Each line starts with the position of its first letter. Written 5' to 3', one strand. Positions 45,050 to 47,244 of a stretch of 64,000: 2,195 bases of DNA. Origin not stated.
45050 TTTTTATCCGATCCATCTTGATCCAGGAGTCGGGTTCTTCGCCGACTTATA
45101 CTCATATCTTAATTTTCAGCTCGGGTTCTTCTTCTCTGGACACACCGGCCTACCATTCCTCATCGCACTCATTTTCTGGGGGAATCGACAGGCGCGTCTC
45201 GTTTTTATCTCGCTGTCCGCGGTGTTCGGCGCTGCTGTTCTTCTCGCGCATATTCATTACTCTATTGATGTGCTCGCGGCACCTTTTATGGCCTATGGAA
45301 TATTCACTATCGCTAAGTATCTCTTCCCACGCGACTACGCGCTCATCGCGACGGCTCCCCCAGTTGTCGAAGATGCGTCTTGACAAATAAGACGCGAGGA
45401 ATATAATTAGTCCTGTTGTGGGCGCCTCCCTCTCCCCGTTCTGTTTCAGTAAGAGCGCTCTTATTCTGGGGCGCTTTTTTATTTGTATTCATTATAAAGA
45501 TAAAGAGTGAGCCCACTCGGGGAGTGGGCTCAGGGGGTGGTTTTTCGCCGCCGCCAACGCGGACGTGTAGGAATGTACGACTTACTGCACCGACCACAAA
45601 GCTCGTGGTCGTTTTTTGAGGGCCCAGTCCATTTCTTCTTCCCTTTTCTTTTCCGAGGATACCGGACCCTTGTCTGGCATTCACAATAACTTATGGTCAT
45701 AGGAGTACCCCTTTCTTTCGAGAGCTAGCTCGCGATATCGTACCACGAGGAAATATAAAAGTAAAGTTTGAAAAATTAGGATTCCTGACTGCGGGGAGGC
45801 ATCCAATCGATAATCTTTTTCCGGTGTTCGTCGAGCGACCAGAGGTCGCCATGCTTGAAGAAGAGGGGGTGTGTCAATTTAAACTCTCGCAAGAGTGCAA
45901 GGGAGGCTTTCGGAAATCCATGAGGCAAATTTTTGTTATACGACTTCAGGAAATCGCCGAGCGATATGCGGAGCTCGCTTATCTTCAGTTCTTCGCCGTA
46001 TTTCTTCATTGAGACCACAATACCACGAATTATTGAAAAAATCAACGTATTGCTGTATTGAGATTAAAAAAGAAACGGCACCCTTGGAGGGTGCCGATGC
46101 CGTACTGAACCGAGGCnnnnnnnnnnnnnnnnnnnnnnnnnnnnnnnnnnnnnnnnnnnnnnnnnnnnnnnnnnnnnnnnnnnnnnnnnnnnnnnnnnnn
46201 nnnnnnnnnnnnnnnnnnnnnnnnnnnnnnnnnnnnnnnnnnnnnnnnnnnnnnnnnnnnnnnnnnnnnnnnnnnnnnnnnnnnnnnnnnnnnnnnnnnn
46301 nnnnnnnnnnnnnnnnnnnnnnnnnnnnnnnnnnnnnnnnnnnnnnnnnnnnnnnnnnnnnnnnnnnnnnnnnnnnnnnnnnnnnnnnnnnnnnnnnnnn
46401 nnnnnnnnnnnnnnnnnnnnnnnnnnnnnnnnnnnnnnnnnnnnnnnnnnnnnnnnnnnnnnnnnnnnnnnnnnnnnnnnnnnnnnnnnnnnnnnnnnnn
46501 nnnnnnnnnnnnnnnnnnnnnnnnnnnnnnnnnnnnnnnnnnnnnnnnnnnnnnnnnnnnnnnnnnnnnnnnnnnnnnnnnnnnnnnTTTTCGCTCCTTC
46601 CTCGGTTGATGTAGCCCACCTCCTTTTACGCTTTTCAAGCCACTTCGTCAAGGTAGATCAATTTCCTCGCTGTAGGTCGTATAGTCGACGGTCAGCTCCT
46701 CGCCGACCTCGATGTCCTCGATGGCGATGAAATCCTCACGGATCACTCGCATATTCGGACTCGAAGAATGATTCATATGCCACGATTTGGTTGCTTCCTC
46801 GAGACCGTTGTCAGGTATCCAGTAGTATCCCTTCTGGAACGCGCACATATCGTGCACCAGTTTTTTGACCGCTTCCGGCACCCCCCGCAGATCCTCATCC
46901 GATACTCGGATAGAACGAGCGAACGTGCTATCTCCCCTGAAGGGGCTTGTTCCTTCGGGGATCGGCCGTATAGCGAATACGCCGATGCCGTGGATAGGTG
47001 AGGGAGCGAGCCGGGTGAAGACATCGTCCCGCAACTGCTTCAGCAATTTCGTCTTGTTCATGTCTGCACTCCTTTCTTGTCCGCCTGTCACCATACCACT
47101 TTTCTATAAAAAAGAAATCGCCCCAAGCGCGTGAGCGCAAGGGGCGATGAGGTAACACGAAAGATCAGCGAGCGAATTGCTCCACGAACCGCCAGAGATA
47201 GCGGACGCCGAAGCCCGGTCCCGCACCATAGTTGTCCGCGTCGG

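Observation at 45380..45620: Textbook sigma-70 promoter driving a hairpin-rich non-coding transcript (candidate sRNA)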

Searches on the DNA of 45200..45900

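Call 6: search_rna_families(source=window, start=45200, end=45900, threshold=evalue, max_evalue=10, show_alignments=3)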
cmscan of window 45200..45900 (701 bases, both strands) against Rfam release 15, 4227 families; matches with E-value up to 10: 3.
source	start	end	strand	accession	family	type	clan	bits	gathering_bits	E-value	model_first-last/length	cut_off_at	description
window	45444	45481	+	RF02398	sau-6072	Gene; sRNA;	-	15.8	50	2.6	1-53/53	no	Staphylococcus sRNA sau-6072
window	45581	45697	+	RF01956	NEAT1_2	Gene; lncRNA;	-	15.5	60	1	1-116/116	no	Nuclear enriched abundant transcript 1 conserved region 2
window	45494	45564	+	RF02937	Clostridiales-2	Gene; sRNA;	-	12.2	58.6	9.1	1-82/82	no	Clostridiales-2 RNA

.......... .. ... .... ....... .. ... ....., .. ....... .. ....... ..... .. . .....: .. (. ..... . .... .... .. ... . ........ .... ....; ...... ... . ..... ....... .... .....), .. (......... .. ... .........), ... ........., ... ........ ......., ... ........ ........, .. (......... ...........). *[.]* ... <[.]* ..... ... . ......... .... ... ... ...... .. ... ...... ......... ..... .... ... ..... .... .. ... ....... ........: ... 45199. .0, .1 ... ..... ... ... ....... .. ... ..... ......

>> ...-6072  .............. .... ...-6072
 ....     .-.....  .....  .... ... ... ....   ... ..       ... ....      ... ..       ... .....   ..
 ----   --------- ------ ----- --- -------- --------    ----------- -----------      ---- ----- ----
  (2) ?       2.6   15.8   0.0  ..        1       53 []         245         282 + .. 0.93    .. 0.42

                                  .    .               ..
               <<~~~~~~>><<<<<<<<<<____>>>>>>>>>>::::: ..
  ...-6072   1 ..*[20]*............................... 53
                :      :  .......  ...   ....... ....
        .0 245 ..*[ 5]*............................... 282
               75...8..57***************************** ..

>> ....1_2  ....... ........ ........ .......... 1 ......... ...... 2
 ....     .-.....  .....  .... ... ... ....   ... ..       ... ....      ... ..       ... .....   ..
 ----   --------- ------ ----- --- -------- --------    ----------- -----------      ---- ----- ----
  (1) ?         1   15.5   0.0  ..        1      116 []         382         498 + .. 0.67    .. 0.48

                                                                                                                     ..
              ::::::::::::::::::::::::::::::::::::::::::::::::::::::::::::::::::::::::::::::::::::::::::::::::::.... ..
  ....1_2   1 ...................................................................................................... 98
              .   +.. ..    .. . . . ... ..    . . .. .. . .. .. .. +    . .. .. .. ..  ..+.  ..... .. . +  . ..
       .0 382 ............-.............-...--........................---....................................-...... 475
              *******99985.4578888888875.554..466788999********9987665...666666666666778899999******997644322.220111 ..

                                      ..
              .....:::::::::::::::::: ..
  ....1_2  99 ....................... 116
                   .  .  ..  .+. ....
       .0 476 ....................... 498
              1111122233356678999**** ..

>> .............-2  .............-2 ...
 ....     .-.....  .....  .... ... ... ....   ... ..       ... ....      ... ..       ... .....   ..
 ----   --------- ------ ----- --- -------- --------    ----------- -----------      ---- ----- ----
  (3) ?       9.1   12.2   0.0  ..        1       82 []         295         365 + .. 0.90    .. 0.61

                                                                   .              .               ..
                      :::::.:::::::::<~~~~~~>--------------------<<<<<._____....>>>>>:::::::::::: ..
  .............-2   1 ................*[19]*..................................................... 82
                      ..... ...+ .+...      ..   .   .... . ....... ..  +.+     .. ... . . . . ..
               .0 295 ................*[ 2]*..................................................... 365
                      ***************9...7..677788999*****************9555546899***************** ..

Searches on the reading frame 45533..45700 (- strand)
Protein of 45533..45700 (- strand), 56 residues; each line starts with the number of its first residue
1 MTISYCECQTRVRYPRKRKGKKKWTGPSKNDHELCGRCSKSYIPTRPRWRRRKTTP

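Call 17: find_homologous_proteins(query=window:45533-45700:-, max_evalue=0.01)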
Query window:45533-45700:-: no candidate shares three 5-residue words with the query. No homologue found.

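Call 24: search_protein_representatives(protein=window:45533-45700:-)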
Query: 56 residues. Proteins with E-value up to 0.001 (for the whole library): 3; up to 1e-10: 1; up to 1e-30: 0. The best 3 are listed.
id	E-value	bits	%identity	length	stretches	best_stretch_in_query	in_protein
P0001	2.7e-14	68.6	65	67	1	1-53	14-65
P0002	1.7e-08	50.4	36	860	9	19-48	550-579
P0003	6.7e-04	36.0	50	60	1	4-43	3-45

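Call 27: search_protein_families(library=pfam, proteins=[window:45533-45700:-, P0001, P0003], max_evalue=1)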
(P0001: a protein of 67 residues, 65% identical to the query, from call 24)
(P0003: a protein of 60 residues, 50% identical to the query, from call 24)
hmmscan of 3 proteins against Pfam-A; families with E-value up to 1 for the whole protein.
window:45533-45700:- (56 aa): 0 families

P0001 (67 aa): 0 families

P0003 (60 aa): 1 family
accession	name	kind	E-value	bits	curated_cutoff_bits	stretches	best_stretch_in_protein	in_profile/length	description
PF08457.15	Sfi1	-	0.049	12.6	22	1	14-58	88-132/570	Sfi1 spindle body protein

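Call 28: find_encoding_contigs(protein=P0001, flank=4000, max_places=6)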
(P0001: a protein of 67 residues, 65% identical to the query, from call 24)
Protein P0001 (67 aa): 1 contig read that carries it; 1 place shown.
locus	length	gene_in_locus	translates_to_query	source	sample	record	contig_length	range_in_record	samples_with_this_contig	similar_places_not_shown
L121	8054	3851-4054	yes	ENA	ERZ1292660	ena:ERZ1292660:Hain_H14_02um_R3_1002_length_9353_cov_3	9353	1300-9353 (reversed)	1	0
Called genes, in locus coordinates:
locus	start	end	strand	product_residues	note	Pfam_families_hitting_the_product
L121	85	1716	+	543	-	-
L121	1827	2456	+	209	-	-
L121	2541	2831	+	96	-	-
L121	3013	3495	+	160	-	-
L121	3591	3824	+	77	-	-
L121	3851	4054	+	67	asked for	-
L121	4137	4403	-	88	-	-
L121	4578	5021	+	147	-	PF03734:YkuD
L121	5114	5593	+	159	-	-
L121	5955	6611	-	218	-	PF14360:PAP2_C (weak)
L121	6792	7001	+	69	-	PF00313:CSD, PF08206:OB_RNB (weak)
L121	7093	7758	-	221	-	PF01797:Y1_Tnp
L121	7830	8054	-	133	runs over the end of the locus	PF00856:SET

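Call 29: find_encoding_contigs(protein=window:45533-45700:-, flank=4000, max_places=6)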
Protein window:45533-45700:- (56 aa): no gene with exactly this product is on record in the collection.

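Call 45: search_protein_families(library=pfam, proteins=[L121:4140-4403:-], max_evalue=0.1)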
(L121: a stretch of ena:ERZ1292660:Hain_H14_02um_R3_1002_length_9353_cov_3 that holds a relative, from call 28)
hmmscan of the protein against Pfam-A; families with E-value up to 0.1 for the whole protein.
L121:4140-4403:- (88 aa): 1 family
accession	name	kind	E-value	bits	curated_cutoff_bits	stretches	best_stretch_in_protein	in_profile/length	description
PF14023.12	Bestrophin-like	-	0.081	12.9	32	1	18-54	96-132/232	Bestrophin-like domain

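Call 46: search_protein_families(library=ncbifam, proteins=[window:45533-45700:-, P0001, L121:4140-4403:-], max_evalue=0.1)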
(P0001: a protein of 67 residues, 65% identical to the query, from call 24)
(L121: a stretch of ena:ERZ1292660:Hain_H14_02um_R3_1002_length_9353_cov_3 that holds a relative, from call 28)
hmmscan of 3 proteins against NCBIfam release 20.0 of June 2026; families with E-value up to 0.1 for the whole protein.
window:45533-45700:- (56 aa): 0 families

P0001 (67 aa): 0 families

L121:4140-4403:- (88 aa): 0 families

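Call 53: list_cluster_members(proteins=[window:45533-45700:-, P0001, P0003])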
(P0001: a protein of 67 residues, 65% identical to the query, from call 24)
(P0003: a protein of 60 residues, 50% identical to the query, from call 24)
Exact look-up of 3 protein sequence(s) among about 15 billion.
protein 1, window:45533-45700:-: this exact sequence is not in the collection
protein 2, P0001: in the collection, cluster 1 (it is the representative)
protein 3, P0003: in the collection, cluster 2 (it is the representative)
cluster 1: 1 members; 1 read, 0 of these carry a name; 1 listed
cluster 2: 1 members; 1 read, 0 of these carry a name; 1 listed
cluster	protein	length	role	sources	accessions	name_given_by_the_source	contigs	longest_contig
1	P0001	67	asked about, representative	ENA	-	-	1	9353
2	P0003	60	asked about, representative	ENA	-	-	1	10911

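Call 57: search_solved_structures(query=A7, max_evalue=10)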
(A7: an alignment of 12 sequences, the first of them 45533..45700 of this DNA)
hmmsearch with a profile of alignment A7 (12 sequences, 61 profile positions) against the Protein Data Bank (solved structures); distinct sequences matched with E-value up to 10: 2.
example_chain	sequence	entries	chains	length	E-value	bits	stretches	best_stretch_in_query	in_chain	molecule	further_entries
4v4n_Ad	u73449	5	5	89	1.4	12.4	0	22-45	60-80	50S ribosomal protein L34E | Large ribosomal subunit protein eL34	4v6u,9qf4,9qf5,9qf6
9oox_L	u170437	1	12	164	2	11.9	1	33-50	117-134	ring interacting pore 1 (Rip1)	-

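Call 65: predict_structure(alignment_id=A8)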
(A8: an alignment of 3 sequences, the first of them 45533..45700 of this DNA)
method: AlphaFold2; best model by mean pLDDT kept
length: 56 residues; sequences in the alignment: 3
mean_pLDDT: 48.8   pTM: 0.16
mean pLDDT of the five models: 48.8, 48.0, 46.8, 44.9, 44.5
residues with pLDDT >= 90: 0; 70-90: 0; 50-70: 21; < 50: 35
segments of 3 or more residues with pLDDT < 50: 1-5, 9-13, 31-37, 39-55
pLDDT, mean of each block of 10 residues (from residue 1): 45 54 54 48 44 45
secondary structure, 60 per line:
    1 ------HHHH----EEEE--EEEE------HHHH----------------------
elements in order: H7-10 E15-18 E21-24 H31-34

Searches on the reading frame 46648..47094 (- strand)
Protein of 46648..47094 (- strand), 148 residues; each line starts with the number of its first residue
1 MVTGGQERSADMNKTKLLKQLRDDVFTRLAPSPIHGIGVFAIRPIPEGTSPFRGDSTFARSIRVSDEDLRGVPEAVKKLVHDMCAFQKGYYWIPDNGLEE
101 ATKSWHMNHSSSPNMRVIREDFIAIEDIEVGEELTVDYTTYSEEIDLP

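Call 7: search_protein_families(library=pfam, proteins=[window:46648-47094:-], max_evalue=0.01)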
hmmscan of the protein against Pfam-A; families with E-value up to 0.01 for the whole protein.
window:46648-47094:- (148 aa): 1 family
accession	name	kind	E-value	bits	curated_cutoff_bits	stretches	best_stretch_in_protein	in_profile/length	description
PF00856.33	SET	-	2.8e-09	37.8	22.4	1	36-138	1-104/105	SET domain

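Call 11: find_encoding_contigs(protein=window:46648-47094:-, flank=5000, max_places=10)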
Protein window:46648-47094:- (148 aa): no gene with exactly this product is on record in the collection.
